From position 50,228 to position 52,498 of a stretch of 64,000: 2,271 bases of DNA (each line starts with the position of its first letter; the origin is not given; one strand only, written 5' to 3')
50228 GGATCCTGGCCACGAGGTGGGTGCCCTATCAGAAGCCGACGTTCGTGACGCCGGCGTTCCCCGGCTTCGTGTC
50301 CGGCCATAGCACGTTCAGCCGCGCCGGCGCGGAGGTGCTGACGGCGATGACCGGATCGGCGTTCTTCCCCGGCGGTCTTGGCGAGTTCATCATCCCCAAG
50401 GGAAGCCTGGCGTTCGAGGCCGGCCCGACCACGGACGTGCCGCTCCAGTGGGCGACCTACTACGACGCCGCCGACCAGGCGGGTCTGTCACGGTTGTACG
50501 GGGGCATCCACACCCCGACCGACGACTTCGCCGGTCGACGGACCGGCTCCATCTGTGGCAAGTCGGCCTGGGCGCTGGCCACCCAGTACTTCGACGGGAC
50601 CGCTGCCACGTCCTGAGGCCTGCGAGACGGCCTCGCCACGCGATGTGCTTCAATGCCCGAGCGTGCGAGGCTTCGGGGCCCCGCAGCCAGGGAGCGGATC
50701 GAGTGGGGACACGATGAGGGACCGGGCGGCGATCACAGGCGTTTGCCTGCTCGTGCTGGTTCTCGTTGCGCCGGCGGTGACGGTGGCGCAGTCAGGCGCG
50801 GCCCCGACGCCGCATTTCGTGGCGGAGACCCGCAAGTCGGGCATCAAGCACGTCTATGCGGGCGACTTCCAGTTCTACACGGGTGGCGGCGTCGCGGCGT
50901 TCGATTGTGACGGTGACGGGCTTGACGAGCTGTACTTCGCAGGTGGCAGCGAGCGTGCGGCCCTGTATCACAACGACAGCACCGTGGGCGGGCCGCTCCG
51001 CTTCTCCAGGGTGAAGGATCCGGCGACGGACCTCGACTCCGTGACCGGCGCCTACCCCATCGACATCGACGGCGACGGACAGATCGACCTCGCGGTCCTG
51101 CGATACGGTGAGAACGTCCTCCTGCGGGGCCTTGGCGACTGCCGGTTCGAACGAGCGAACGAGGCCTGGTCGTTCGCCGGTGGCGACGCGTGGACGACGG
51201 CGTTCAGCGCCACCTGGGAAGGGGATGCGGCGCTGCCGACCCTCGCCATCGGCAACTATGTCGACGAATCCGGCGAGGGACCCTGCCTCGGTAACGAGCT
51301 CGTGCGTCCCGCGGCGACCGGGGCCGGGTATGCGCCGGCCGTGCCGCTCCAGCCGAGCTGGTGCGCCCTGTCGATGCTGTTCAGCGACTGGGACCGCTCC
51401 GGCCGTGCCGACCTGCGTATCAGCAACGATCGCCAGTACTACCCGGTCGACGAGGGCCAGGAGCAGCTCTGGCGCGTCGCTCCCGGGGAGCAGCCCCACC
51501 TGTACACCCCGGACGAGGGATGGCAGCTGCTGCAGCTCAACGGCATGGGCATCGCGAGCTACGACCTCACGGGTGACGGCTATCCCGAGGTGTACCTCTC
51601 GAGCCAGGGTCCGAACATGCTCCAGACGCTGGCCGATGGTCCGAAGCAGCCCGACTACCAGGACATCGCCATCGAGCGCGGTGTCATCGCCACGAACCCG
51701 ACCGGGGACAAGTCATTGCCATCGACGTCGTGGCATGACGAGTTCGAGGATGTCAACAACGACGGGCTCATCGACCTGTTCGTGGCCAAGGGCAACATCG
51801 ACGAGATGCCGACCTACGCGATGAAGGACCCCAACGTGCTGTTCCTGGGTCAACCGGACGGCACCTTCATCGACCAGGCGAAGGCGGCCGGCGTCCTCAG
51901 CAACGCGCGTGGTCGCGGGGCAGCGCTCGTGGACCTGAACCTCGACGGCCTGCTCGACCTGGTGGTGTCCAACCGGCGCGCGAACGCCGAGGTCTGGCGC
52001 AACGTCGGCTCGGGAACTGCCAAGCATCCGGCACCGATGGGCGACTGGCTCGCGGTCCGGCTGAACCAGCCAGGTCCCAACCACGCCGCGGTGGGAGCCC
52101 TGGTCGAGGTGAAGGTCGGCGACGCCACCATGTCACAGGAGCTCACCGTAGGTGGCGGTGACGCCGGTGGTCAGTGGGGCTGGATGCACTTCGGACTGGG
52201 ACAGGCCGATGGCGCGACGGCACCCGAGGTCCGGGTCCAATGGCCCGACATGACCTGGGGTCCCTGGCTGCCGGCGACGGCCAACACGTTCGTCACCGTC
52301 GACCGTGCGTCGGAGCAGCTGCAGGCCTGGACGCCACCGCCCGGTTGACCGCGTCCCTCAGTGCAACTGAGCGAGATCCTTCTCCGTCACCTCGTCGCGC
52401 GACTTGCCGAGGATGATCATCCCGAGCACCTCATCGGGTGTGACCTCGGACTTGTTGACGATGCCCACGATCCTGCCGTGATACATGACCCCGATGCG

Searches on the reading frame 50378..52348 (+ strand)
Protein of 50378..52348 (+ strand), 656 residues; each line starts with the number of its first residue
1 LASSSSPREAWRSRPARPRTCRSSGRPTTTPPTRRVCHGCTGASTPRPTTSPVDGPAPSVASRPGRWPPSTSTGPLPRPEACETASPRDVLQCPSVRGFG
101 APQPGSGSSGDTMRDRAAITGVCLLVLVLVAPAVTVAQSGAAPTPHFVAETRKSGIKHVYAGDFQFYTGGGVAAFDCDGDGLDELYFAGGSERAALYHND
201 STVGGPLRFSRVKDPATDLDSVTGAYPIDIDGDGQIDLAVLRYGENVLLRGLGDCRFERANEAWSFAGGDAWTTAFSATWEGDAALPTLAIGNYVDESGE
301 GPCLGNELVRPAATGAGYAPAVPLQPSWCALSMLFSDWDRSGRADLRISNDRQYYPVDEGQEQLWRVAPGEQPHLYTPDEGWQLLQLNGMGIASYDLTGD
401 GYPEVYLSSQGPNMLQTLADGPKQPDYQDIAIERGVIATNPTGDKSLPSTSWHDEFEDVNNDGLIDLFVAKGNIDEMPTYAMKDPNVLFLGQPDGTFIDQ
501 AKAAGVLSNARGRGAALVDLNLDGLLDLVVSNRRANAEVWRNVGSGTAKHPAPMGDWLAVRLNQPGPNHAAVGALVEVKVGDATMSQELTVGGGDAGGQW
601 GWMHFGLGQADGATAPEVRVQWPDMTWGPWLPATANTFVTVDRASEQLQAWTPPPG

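Call 68: search_protein_families(library=pfam, proteins=[window:50378-52348:+], max_evalue=0.001)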
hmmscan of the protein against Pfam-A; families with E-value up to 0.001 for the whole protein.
window:50378-52348:+ (656 aa): 3 families
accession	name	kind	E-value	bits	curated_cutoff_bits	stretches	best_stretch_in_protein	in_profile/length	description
PF13517.12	FG-GAP_3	-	1.2e-23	83.8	26.9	3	458-530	1-61/61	FG-GAP-like repeat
PF07593.17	UnbV_ASPIC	-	4.8e-08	33.2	23.4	1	571-626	1-54/68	ASPIC and UnbV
PF01839.29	FG-GAP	-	1.6e-06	28.3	22.1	0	512-536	2-26/37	FG-GAP repeat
